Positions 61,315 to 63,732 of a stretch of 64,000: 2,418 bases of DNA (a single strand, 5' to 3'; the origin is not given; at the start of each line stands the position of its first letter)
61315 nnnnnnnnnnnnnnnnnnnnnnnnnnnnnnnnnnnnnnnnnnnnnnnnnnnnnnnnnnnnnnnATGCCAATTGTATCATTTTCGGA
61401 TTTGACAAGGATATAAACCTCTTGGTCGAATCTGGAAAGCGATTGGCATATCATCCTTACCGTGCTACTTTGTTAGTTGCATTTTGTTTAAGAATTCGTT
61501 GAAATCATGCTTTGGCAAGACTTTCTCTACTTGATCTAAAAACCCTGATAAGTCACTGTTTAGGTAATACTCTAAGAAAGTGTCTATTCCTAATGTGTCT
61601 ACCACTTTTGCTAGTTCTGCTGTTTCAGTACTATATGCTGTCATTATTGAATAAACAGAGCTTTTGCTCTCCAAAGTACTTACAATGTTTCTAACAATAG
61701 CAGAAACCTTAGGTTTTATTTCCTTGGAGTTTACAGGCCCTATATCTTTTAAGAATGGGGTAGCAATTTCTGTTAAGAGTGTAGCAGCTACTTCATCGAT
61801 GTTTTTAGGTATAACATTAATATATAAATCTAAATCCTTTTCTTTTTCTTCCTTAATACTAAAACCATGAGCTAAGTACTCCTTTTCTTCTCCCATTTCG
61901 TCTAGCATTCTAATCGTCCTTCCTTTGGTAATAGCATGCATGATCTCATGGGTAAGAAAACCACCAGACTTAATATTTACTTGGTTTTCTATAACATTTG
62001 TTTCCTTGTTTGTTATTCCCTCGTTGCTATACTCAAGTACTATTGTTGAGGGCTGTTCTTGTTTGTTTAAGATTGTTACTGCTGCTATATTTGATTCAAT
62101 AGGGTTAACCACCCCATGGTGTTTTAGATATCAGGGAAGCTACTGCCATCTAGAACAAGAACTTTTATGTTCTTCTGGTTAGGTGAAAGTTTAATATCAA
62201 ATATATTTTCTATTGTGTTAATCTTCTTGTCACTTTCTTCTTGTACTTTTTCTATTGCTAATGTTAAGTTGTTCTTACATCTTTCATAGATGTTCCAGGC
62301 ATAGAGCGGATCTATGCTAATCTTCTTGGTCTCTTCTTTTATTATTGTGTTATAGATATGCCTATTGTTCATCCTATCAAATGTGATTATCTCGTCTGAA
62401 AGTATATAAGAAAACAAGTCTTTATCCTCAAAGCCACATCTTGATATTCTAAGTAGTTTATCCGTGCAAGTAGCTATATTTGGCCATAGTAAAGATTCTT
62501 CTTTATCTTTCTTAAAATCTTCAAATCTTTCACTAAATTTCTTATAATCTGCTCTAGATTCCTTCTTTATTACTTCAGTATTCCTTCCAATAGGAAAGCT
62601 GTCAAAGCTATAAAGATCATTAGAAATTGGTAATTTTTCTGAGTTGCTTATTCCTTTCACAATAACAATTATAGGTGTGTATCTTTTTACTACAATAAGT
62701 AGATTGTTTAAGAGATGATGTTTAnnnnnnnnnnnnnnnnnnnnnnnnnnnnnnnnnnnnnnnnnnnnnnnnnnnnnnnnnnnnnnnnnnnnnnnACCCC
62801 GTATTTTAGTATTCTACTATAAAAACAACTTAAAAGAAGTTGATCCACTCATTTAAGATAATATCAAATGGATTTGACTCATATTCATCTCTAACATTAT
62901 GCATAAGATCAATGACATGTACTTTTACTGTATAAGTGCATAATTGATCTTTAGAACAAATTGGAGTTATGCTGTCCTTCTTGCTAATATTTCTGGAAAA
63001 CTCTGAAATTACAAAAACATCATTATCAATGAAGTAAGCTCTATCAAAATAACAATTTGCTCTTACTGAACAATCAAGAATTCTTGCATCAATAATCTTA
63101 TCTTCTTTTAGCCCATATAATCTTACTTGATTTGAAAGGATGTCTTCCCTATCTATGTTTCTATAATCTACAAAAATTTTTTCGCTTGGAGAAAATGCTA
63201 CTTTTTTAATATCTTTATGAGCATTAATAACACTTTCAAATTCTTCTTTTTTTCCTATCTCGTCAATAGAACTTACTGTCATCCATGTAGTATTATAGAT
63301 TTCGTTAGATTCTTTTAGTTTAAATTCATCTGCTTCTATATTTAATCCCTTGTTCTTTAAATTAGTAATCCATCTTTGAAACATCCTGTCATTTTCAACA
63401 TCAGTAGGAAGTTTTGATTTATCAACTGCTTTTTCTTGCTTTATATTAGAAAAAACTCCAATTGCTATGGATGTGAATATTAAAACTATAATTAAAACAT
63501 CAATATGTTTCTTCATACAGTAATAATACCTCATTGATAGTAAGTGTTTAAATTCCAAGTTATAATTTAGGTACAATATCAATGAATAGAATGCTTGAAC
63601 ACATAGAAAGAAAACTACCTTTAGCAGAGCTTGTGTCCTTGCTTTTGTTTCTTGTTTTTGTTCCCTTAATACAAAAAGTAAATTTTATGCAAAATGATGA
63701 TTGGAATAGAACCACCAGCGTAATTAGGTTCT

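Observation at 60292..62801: tRNA-Pro-adjacent three-gene block: unknown protein, HExxH protein and class II Fic enzyme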

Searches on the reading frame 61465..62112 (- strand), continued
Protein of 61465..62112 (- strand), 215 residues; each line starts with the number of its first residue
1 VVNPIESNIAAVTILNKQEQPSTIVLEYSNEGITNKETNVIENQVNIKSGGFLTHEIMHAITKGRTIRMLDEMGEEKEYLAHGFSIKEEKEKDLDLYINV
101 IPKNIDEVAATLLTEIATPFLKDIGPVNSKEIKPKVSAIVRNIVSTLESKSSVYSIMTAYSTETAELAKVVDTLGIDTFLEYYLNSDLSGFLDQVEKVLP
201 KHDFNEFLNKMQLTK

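Call 60: search_protein_families(library=pfam, alignment_id=A3, max_evalue=10)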
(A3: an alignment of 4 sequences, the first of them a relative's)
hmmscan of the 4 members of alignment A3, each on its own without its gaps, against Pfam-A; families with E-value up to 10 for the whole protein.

A. member 1, P0002 (398 aa): 1 family
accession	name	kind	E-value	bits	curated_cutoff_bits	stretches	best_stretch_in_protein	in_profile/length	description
PF11256.13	SAV0927-like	-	0.067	13.8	25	1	231-281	28-78/80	SAV0927-like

B. families by the number of members that match (of 4 scanned): 5 families
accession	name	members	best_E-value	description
PF11256.13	SAV0927-like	1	0.067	SAV0927-like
PF22162.2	PFIN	1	0.069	Plasmid Fertility inhibition factor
PF11543.14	UN_NPL4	1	0.1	Nuclear pore localisation protein NPL4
PF20600.3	ExoX-like_C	1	0.16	Exodeoxyribonuclease X-like C-terminal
PF21370.4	PAS_GdpP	1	3.3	Cyclic-di-AMP phosphodiesterase GdpP-like, PAS domain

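Call 62: fold_search(model_id=the predicted structure, library=pdb)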
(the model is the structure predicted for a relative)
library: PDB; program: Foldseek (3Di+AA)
matches with E <= 10: 30; with E <= 0.001: 0
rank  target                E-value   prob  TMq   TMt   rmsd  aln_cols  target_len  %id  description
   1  3kds_F                9.4e-01  0.08  0.10  0.10  15.9       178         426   15  apo-FtsH crystal structure (released 2009-12-01)
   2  2par_A                3.0e+00  0.06  0.10  0.18  11.2       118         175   16  Crystal structure of the 5'-deoxynucleotidase YfbR mutant E72A complexed with Co(2+) and TMP (released 2008-03-04)
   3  2vvx_B                3.3e+00  0.04  0.10  0.17  10.2       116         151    8  Structure of Vaccinia virus protein A52 (released 2008-08-26)
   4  6nr8_4                3.7e+00  0.08  0.10  0.28  18.6       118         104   17  hTRiC-hPFD Class6 (released 2019-06-19)
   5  2paq_B                3.9e+00  0.04  0.10  0.18  11.6       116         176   12  Crystal structure of the 5'-deoxynucleotidase YfbR (released 2007-04-10)
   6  7kgb_0                4.6e+00  0.08  0.06  0.27  13.3        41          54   10  CryoEM structure of A2296-methylated Mycobacterium tuberculosis ribosome bound with SEQ-9 (released 2022-01-19)
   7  8vyv_A                4.6e+00  0.08  0.13  0.19  10.3       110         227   11  Cryo-EM Structure of the BRAF K601E monomer (released 2025-05-28)
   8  7m5i_A                4.8e+00  0.06  0.12  0.26  17.0       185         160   10  Endolysin from Escherichia coli O157:H7 phage FAHEc1 (released 2021-08-04)
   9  7vpu_D                5.4e+00  0.06  0.12  0.15   9.8        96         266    9  Crystal structure of the ligand-binding domain of L. thermotolerans Upc2 in complex with ergosterol (released 2022-08-24)
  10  5w89_A                5.7e+00  0.03  0.10  0.20  10.7       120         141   16  Crystal structure of human Mcl-1 in complex with modified Bim BH3 peptide SAH-MS1-18 (released 2018-01-17)
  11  5o60_b                6.0e+00  0.08  0.05  0.28  12.4        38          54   10  Structure of the 50S large ribosomal subunit from Mycobacterium smegmatis (released 2017-07-12)
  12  2vvx_A                6.0e+00  0.03  0.09  0.17  10.7       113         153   12  Structure of Vaccinia virus protein A52 (released 2008-08-26)
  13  7vpu_B                7.0e+00  0.05  0.12  0.15   9.8        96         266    9  Crystal structure of the ligand-binding domain of L. thermotolerans Upc2 in complex with ergosterol (released 2022-08-24)
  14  2vvw_A                7.0e+00  0.03  0.09  0.18   9.7        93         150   10  Structure of Vaccinia virus protein A52 (released 2008-08-26)
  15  9qx0_B                7.0e+00  0.02  0.11  0.05  13.4       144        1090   11  Cryo-EM structure of the human UBR4/KCMF1/CALM1 complex (C-term focused refinement) (released 2025-09-03)
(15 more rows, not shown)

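Call 71: predict_structure(alignment_id=A5)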
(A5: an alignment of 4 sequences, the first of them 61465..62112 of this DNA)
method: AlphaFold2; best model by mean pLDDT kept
length: 215 residues; sequences in the alignment: 4
mean_pLDDT: 54.3   pTM: 0.51
mean pLDDT of the five models: 54.3, 52.7, 50.0, 48.4, 46.8
residues with pLDDT >= 90: 8; 70-90: 54; 50-70: 41; < 50: 112
segments of 3 or more residues with pLDDT < 50: 1-72, 74-103, 151-160
pLDDT, mean of each block of 10 residues (from residue 1): 27 34 39 33 32 40 39 42 39 34 57 66 57 73 68 42 79 83 71 90 87 67
secondary structure, 60 per line:
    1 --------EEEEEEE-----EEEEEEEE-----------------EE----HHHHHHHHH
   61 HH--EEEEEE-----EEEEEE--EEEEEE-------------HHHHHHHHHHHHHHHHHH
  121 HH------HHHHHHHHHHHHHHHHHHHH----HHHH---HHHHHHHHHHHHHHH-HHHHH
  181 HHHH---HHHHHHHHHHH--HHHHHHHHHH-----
elements in order: E9-15 E21-28 H52-62 E65-70 E76-81 E84-89 H103-122 H129-148 H153-156 H160-174 H176-184 H188-198 H201-210

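Call 77: find_related_loci(query=A3, collection=metagenome_contigs, flank=6000)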
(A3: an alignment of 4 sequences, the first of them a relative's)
Query A3 (398 aa) in metagenome_contigs; peptide patterns used: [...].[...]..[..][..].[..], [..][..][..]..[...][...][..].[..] (x = any residue, [..] = any of these).
376 stretches matched a pattern; 1 encode a relative of the query (tblastn E <= 1e-3); 1 distinct loci.
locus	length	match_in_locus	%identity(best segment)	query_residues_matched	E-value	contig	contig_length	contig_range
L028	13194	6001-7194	100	1-398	0e+0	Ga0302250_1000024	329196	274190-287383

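Call 78: find_related_loci(query=A3, collection=viral_contigs, flank=6000)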
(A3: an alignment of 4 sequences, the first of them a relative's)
Query A3 (398 aa) in viral_contigs; peptide patterns used: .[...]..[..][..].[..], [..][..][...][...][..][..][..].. (x = any residue, [..] = any of these).
600 stretches matched a pattern, but none encodes a relative of the query by tblastn (E <= 1e-3).

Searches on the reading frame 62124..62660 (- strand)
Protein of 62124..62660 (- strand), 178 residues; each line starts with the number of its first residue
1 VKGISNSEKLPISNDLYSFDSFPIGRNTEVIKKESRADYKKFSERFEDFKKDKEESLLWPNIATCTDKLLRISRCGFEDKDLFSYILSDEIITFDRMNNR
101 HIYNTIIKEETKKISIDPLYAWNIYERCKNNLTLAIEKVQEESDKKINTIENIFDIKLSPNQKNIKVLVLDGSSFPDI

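Call 4: search_protein_families(library=pfam, proteins=[window:62124-62660:-], max_evalue=0.1)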
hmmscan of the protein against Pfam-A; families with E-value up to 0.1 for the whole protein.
window:62124-62660:- (178 aa): 0 families

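Call 5: search_protein_families(library=padloc, proteins=[window:62124-62660:-], max_evalue=0.1)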
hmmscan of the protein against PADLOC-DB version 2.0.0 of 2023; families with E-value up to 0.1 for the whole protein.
window:62124-62660:- (178 aa): 0 families

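Call 6: search_protein_families(library=ncbifam, proteins=[window:62124-62660:-], max_evalue=0.1)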
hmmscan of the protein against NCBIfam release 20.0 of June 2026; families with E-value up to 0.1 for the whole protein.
window:62124-62660:- (178 aa): 1 family
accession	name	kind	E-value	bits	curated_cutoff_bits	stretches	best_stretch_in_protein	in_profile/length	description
NF004129.0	PRK05618.1-4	equivalog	0.069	12.8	164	1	102-171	6-72/178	50S ribosomal protein L25/general stress protein Ctc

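Call 7: search_protein_families(library=phrogs, proteins=[window:62124-62660:-], max_evalue=0.1)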
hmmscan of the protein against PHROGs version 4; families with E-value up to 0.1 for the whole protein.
window:62124-62660:- (178 aa): 2 families
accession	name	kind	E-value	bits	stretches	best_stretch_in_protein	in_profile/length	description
phrog_13170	-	unknown function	0.0048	17.9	1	102-175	52-122/165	-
phrog_29997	-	unknown function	0.045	14.8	1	91-127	86-122/137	-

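Call 13: find_homologous_proteins(query=window:62124-62660:-, max_evalue=0.01)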
Query window:62124-62660:-: 74 candidates shared short words with the query, none scored E <= 0.01.

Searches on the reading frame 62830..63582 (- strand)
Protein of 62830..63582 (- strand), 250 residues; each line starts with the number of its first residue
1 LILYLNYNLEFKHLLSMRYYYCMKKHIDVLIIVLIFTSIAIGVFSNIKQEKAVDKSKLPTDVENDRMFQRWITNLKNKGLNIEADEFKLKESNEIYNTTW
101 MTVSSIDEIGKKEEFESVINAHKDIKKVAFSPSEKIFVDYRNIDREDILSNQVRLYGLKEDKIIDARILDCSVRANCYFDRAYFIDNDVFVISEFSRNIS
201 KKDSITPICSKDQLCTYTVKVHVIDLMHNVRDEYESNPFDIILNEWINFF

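Call 4: search_protein_families(library=pfam, proteins=[window:62830-63582:-], max_evalue=0.1)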
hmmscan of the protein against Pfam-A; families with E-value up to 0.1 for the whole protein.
window:62830-63582:- (250 aa): 1 family
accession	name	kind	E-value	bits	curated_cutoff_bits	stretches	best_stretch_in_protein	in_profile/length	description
PF01956.21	EMC3_TMCO1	-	0.028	14.6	27.1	1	30-91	15-76/169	Integral membrane protein EMC3/TMCO1-like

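Call 6: search_protein_families(library=ncbifam, proteins=[window:62830-63582:-], max_evalue=0.1)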
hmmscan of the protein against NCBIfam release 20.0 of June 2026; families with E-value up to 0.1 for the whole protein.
window:62830-63582:- (250 aa): 1 family
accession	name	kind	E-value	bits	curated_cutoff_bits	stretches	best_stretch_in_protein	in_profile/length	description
NF004370.0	PRK05738.3-6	equivalog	0.031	14.6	103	1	94-132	46-84/96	50S ribosomal protein L23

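Call 7: search_protein_families(library=phrogs, proteins=[window:62830-63582:-], max_evalue=0.1)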
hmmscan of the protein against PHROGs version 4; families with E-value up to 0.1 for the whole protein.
window:62830-63582:- (250 aa): 0 families
